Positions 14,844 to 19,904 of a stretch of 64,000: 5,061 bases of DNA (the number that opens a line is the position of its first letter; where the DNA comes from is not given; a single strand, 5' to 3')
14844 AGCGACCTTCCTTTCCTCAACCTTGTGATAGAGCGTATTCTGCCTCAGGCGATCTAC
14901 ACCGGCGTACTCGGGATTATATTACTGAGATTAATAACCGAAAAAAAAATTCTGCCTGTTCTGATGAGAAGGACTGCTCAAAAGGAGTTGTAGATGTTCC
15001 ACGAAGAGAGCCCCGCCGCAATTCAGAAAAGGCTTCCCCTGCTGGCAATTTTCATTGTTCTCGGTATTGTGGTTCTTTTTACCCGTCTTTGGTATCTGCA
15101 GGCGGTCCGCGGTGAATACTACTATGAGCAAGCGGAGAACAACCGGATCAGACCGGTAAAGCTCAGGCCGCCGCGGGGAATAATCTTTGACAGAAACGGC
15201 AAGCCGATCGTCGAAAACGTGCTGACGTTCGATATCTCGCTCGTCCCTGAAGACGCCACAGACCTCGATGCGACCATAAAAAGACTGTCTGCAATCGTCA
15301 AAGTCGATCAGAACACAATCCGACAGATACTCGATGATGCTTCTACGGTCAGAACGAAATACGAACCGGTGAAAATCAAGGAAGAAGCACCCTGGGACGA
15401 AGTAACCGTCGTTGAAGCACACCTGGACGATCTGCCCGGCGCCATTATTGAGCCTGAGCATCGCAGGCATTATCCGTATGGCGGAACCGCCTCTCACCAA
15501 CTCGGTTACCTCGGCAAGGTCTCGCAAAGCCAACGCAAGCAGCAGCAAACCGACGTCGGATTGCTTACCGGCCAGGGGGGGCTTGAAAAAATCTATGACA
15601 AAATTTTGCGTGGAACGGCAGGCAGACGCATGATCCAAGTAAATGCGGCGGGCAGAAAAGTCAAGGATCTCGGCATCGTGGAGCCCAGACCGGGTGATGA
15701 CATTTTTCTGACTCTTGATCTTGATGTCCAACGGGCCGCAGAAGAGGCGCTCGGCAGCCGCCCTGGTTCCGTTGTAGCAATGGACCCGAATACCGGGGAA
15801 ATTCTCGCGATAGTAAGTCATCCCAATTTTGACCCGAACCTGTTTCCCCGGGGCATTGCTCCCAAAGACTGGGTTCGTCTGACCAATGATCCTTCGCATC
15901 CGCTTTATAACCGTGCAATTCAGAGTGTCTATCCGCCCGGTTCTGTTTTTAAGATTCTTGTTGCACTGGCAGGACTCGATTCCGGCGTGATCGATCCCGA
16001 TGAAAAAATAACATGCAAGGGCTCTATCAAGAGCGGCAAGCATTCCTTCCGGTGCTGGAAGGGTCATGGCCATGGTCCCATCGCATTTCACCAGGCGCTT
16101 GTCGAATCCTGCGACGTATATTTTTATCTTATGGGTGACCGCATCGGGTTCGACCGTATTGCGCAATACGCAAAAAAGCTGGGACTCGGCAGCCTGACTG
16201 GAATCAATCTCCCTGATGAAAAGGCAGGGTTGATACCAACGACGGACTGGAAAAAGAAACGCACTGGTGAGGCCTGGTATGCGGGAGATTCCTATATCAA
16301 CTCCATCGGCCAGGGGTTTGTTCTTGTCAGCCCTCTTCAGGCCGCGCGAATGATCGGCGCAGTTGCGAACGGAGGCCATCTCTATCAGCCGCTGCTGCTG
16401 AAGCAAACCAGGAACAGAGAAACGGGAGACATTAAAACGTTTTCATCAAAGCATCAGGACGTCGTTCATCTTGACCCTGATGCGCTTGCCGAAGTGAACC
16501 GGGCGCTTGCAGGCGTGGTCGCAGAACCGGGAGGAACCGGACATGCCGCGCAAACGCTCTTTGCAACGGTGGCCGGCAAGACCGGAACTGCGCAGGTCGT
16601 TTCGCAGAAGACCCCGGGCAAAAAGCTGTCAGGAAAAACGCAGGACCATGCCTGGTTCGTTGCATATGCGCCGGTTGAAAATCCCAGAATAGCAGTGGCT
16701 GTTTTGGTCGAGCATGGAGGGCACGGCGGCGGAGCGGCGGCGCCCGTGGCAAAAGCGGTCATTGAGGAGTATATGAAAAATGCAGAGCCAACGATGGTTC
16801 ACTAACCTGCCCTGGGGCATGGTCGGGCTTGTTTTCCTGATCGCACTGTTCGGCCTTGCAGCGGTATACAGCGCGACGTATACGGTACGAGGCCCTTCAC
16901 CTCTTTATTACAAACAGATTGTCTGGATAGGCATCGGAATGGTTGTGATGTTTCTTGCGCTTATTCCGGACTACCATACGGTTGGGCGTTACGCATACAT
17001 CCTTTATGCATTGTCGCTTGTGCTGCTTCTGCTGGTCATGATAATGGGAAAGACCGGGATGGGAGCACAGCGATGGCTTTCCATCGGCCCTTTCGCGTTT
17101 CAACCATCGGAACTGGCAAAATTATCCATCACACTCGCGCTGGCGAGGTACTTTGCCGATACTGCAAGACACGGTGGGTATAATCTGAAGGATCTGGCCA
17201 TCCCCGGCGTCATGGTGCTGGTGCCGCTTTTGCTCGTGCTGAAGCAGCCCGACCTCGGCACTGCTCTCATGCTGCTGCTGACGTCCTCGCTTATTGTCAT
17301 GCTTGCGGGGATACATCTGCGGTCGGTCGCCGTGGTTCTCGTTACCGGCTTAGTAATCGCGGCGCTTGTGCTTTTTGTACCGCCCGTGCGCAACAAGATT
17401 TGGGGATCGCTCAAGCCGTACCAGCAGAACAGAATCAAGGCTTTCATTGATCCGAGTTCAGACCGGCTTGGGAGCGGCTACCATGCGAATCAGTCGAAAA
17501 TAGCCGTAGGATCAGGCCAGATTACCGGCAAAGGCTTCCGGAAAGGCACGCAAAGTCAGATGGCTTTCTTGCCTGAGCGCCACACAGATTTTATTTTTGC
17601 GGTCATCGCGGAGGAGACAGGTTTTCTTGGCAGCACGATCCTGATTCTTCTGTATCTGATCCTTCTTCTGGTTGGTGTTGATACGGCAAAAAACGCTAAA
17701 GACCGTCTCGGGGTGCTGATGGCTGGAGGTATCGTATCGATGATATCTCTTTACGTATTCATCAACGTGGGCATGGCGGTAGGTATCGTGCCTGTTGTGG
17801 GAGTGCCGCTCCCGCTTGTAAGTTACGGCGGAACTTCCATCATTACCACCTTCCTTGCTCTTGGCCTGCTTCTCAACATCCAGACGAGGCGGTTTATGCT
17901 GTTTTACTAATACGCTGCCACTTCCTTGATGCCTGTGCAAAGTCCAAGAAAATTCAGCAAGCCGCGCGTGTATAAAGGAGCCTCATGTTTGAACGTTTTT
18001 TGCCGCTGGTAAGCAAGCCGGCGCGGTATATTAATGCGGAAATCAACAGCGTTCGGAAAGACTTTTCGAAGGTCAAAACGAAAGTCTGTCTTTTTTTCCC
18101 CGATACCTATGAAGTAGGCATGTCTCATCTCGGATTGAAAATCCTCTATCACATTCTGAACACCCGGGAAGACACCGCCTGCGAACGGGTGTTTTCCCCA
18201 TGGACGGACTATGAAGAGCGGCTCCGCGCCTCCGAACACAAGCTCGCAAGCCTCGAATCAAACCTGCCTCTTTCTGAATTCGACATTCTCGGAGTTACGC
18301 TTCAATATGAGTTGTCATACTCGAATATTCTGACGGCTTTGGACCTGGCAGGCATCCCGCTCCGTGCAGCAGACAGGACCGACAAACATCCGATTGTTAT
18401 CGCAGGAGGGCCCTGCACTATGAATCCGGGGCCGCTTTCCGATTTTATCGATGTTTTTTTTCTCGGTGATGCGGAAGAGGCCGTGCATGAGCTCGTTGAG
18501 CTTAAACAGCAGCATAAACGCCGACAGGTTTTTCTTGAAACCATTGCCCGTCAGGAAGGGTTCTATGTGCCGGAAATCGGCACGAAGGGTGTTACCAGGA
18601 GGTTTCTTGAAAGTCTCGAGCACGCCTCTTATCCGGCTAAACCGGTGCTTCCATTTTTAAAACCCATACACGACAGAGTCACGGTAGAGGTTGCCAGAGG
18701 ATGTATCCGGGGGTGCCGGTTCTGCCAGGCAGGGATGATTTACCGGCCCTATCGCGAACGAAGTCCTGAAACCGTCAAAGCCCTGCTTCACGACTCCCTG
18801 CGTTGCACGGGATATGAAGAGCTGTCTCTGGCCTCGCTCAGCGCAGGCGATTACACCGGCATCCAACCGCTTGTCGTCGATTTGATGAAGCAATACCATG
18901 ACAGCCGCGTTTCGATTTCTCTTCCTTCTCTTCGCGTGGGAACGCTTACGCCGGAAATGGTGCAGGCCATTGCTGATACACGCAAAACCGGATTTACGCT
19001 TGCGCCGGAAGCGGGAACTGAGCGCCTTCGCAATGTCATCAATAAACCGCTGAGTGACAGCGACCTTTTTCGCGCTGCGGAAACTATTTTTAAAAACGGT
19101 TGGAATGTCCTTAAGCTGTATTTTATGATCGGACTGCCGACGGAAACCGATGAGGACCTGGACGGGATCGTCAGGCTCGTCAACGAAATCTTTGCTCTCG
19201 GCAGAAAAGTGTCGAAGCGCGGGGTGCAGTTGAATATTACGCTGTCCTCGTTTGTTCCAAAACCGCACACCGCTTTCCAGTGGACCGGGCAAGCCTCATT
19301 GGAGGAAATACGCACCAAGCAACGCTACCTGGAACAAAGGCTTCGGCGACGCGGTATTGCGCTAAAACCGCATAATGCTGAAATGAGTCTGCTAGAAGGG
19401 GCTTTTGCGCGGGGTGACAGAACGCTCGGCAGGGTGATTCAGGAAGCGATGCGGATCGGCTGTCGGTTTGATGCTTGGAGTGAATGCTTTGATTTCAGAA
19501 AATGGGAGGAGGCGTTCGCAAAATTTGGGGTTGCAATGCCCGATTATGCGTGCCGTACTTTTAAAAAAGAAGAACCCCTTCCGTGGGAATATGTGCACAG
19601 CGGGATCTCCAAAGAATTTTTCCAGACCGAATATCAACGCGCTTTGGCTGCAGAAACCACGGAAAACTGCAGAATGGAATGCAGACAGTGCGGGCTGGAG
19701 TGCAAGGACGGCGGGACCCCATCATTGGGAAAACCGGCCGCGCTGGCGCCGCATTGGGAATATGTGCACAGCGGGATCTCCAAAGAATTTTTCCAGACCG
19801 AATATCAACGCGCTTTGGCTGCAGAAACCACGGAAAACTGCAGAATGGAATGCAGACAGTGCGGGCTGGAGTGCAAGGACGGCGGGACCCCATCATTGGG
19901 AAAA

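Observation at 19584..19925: Perfect 171-bp in-frame tandem duplication inside the radical-SAM gene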

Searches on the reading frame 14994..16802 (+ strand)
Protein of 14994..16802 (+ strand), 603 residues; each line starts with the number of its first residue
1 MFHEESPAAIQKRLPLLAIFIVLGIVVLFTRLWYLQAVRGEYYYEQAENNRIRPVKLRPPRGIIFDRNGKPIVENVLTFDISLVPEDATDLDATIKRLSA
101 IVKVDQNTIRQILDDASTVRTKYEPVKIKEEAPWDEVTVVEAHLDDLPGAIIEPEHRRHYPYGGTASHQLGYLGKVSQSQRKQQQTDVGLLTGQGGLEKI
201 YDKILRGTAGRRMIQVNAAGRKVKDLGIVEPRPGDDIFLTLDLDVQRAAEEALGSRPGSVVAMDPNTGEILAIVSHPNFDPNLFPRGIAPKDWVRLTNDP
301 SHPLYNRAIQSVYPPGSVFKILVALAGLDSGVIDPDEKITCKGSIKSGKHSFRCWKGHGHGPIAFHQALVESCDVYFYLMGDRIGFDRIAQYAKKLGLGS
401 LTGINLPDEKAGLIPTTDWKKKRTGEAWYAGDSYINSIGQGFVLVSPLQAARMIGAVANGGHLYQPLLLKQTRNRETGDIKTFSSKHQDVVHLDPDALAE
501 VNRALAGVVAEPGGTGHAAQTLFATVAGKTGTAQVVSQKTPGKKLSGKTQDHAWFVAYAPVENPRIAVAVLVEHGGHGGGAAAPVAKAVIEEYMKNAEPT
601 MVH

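Call 27: find_encoding_contigs(protein=window:14994-16802:+, flank=6000, max_places=10)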
Protein window:14994-16802:+ (603 aa): no gene with exactly this product is on record in the collection.

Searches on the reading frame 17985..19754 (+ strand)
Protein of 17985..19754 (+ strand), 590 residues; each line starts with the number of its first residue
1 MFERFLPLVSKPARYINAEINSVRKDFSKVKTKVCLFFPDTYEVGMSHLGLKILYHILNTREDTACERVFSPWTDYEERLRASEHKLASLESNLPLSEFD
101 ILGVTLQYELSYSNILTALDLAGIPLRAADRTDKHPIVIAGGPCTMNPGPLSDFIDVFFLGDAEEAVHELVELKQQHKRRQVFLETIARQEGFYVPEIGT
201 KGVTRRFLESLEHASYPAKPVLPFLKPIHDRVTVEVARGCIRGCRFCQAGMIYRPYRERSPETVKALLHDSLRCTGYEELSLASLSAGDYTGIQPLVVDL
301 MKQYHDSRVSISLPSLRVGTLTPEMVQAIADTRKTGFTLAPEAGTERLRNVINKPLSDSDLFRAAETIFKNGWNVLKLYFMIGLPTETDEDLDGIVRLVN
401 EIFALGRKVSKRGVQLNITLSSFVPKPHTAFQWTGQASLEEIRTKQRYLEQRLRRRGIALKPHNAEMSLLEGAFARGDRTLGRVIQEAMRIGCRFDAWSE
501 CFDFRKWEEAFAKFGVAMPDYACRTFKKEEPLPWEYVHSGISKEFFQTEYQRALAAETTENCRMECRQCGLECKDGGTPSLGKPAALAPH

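Call 54: search_protein_families(library=ncbifam, proteins=[window:17985-19754:+], max_evalue=0.01)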
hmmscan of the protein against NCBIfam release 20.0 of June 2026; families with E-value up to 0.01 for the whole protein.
window:17985-19754:+ (590 aa): 14 families
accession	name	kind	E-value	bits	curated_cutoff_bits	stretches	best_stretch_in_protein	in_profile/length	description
TIGR03960.1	rSAM_fuse_unch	hypoth_equivalog_domain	1.5e-213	710.6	462.3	2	201-577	223-603/605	TIGR03960 family B12-binding radical SAM protein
TIGR04013.1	B12_SAM_MJ_1487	hypoth_equivalog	2.1e-17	63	251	1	133-441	68-363/382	TIGR04013 family B12-binding domain/radical SAM domain-containing protein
TIGR04014.1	B12_SAM_MJ_0865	equivalog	3.6e-10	39.2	360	1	133-402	66-336/434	methyl-coenzyme M reductase glutamine C-methyltransferase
TIGR01579.1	MiaB-like-C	equivalog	1.1e-09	38.1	357.05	1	127-402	57-318/416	tRNA (N(6)-L-threonylcarbamoyladenosine(37)-C(2))-methylthiotransferase MtaB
TIGR04190.1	B12_SAM_Ta0216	equivalog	1e-08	34.3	500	1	221-413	208-405/554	TIGR04190 family B12-binding domain/radical SAM domain protein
NF050148.1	rSAM_ApyD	equivalog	1.4e-07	30.4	750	1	208-410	179-374/645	RiPP biosynthesis radical SAM protein ApyD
TIGR00089.1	TIGR00089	subfamily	4.9e-06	25.6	251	1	231-402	140-318/429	MiaB/RimO family radical SAM methylthiotransferase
TIGR04385.1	B12_rSAM_cofa1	equivalog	4e-05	23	450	1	231-413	195-375/438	B12 lower ligand biosynthesis radical SAM protein BzaD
NF038361.1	rSAM_Sden_1168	equivalog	5e-05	22.1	575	1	231-400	281-449/560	Sden_1168 family B12-binding radical SAM P-methyltransferase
NF040542.1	rSAM_RCCLKC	equivalog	0.00042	19.6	450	1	133-248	77-197/423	arsinothricin biosynthesis radical SAM protein ArsL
TIGR04367.1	HpnR_B12_rSAM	equivalog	0.00047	18.8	650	1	155-266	115-222/490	hopanoid C-3 methylase HpnR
TIGR02026.1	BchE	equivalog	0.00088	18.2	481.35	1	225-264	187-227/497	magnesium-protoporphyrin IX monomethyl ester anaerobic oxidative cyclase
TIGR04072.2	rSAM_ladder_B12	equivalog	0.0011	17.6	360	1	134-393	98-340/443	lipid biosynthesis B12-binding/radical SAM protein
TIGR03471.1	HpnJ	equivalog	0.0069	15.3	577.6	0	221-402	189-365/472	hopanoid biosynthesis associated radical SAM protein HpnJ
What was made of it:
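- On TIGR03960 B12-binding radical-SAM family: Residues 1-590 alone still give 710.6 bits (call 54).
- The unit is profile positions 560-603 plus linker (call 54).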
